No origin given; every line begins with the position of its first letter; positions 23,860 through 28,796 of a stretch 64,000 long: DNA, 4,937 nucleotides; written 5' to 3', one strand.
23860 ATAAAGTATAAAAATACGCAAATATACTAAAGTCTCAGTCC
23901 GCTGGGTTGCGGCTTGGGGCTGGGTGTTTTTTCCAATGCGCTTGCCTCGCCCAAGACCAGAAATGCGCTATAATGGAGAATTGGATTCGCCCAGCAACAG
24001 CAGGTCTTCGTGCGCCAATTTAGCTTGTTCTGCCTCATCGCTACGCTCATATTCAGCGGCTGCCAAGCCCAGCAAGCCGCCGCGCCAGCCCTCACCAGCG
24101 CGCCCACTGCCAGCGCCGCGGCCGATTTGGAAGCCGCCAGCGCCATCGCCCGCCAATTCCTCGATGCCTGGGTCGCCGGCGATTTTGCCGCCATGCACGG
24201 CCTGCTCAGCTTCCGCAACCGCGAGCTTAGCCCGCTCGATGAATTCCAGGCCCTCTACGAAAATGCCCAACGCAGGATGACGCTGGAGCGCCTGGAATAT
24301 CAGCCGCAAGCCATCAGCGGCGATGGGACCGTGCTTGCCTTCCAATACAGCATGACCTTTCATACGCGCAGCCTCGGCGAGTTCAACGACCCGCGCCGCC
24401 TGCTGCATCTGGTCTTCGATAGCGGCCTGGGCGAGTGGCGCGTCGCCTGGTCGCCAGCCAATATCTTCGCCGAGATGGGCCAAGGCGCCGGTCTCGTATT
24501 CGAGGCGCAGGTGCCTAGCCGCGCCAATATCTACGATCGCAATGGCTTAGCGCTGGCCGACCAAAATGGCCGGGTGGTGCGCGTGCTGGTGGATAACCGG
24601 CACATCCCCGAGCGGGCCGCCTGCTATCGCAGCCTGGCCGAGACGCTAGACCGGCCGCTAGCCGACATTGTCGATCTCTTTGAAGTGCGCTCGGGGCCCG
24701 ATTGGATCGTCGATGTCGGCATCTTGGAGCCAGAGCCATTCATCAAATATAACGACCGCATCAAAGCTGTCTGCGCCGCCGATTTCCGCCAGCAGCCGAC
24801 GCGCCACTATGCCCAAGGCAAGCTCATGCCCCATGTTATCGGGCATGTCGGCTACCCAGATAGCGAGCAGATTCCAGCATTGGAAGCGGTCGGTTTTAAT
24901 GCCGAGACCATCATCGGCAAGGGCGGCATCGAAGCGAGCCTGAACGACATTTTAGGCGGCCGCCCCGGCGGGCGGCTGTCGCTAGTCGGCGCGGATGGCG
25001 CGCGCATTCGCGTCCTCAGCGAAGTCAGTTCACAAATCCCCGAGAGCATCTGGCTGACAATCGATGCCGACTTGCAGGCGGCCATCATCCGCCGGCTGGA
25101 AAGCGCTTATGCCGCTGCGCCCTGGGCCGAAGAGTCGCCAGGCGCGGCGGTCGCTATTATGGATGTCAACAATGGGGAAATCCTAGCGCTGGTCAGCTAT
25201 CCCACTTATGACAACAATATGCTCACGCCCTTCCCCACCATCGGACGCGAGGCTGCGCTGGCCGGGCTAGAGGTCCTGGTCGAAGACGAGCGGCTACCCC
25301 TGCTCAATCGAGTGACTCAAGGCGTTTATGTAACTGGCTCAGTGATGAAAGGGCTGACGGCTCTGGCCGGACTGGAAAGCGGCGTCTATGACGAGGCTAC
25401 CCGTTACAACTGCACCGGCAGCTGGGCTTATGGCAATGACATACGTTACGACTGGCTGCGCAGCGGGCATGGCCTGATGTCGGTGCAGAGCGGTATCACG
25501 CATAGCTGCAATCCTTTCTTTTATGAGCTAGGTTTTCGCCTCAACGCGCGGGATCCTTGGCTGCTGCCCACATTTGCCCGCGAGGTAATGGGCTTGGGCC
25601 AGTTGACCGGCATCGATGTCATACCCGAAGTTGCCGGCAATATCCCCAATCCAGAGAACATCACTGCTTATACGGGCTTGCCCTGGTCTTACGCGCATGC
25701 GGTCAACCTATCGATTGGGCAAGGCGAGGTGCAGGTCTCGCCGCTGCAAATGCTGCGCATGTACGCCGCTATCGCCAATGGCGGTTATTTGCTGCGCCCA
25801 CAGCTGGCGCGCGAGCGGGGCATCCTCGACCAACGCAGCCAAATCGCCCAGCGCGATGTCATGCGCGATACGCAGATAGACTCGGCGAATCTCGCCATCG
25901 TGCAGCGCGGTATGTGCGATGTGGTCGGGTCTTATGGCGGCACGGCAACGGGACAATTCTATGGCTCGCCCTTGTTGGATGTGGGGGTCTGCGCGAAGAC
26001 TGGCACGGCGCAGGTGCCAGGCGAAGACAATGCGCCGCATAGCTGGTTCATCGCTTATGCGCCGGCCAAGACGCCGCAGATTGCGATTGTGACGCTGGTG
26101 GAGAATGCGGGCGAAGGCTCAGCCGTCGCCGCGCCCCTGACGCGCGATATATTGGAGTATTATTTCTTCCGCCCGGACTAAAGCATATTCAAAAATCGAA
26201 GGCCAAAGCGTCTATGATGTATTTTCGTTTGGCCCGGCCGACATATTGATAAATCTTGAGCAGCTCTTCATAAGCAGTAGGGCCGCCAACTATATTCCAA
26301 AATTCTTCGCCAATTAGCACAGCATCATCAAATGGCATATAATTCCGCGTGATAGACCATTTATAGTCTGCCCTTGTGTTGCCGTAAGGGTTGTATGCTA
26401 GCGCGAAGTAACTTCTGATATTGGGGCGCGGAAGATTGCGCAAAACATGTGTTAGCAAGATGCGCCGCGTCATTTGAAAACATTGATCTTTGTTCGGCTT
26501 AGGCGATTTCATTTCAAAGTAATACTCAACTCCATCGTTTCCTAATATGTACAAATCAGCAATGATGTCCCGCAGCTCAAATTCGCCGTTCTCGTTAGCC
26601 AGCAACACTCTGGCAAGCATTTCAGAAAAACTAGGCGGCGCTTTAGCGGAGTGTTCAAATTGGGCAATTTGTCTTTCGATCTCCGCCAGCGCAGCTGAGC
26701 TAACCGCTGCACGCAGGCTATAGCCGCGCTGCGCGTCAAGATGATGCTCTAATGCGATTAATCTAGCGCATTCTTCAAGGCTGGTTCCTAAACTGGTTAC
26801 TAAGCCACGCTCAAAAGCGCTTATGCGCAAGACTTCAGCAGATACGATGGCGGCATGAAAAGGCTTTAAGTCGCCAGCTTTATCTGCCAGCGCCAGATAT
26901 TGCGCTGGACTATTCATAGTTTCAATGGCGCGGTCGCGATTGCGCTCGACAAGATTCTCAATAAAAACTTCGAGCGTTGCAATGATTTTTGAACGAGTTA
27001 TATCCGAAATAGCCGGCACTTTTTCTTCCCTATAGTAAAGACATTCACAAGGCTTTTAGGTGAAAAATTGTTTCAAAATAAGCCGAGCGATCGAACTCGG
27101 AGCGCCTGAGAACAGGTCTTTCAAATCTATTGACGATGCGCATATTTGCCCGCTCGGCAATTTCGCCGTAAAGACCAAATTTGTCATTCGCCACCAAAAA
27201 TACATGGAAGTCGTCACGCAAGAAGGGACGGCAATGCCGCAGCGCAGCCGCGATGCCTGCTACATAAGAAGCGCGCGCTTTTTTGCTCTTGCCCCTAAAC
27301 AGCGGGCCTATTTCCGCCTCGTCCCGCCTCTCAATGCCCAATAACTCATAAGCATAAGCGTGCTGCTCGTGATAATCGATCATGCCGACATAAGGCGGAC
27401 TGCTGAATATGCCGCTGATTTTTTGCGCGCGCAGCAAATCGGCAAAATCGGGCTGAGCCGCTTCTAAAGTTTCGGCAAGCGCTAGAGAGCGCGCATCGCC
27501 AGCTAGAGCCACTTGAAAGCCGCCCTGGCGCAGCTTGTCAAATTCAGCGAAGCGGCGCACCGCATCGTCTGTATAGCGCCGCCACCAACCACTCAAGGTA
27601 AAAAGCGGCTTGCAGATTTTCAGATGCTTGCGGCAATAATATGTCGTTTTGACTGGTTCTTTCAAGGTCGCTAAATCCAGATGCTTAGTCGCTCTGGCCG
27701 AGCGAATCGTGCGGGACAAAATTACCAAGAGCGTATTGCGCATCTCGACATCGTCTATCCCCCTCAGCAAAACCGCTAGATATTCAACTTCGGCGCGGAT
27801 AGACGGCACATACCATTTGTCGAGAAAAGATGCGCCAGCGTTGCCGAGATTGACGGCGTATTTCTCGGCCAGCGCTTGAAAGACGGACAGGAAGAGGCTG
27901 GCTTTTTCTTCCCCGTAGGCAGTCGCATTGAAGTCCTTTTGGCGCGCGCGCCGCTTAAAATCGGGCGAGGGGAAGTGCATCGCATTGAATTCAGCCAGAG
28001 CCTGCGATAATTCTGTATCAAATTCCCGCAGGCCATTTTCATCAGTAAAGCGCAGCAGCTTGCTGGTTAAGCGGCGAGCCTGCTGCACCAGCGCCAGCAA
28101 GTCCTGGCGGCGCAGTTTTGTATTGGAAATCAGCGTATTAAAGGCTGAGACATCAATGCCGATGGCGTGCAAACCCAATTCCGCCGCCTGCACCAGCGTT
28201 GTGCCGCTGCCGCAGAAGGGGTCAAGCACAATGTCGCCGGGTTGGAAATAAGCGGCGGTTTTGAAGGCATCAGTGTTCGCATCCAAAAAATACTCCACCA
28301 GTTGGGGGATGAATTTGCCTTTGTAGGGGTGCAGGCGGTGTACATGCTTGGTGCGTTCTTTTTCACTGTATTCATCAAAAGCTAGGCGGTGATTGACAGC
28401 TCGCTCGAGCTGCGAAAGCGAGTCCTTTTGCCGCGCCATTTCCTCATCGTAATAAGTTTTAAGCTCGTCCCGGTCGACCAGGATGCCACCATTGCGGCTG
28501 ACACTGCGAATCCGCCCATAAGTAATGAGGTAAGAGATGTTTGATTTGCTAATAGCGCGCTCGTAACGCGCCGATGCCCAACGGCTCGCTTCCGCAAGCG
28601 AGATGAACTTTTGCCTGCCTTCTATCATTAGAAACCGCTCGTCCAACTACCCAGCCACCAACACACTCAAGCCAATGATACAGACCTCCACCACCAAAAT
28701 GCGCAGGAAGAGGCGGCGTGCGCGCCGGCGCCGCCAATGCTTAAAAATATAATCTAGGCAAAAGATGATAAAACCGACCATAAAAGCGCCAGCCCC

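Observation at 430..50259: Dense family of nested-palindrome MITE/REP-like intergenic elements: at least 8 copies in 64 kb, no transposase in sight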

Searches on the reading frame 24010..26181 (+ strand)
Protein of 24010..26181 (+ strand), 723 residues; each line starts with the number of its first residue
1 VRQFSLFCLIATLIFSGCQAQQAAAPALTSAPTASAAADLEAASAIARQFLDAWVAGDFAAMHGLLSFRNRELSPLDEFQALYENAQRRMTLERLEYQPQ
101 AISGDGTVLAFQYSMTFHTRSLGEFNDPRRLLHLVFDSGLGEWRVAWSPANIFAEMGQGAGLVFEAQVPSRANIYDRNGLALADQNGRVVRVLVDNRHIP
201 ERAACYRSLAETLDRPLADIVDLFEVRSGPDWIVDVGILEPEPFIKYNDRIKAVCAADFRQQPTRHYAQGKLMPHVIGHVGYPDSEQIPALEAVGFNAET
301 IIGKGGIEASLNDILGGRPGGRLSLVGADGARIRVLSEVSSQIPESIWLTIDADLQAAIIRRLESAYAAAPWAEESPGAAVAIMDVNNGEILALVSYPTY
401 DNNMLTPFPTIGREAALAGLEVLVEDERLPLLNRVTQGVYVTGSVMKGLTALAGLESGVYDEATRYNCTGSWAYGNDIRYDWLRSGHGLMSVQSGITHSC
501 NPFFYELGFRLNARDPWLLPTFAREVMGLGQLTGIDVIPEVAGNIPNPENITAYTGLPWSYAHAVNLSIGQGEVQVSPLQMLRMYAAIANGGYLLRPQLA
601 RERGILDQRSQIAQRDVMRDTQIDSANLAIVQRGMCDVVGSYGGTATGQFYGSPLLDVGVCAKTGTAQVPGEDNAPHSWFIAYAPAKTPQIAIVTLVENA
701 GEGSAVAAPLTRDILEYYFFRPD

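Call 46: search_protein_families(library=pfam, proteins=[window:24010-26181:+], max_evalue=0.001)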
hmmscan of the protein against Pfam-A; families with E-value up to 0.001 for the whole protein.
window:24010-26181:+ (723 aa): 3 families
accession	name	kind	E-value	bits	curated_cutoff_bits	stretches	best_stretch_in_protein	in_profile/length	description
PF00905.27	Transpeptidase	-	5.8e-53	180.5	22.1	1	380-716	2-299/299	Penicillin binding protein transpeptidase domain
PF03717.20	PBP_dimer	-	3.4e-18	67.1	24.4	1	168-335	3-178/180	Penicillin-binding Protein dimerisation domain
PF05223.17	MecA_N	-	1.1e-07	32.5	22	1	43-159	2-116/117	NTF2-like N-terminal transpeptidase domain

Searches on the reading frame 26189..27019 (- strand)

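Call 46: search_protein_families(library=pfam, proteins=[window:26189-27019:-], max_evalue=0.001)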
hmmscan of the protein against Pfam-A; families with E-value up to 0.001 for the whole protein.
window:26189-27019:- (276 aa): 2 families
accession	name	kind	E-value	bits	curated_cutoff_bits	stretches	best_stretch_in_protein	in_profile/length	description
PF09520.16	RE_TdeIII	-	8.3e-53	179.9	27.2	1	39-261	31-242/242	Type II restriction endonuclease, TdeIII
PF09278.17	MerR-DNA-bind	-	9.6e-05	23.4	25.4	1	76-123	12-57/65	MerR, DNA binding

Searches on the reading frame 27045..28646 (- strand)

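Call 46: search_protein_families(library=pfam, proteins=[window:27045-28646:-], max_evalue=0.001)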
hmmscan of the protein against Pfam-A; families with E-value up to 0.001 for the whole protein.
window:27045-28646:- (533 aa): 2 families
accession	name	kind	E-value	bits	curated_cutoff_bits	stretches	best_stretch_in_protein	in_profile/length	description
PF01555.25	N6_N4_Mtase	-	1.1e-13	52.1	26.7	1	60-167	116-212/221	DNA methylase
PF01170.24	UPF0020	-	3.8e-07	30.4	22.3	1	129-166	21-58/197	RMKL-like, methyltransferase domain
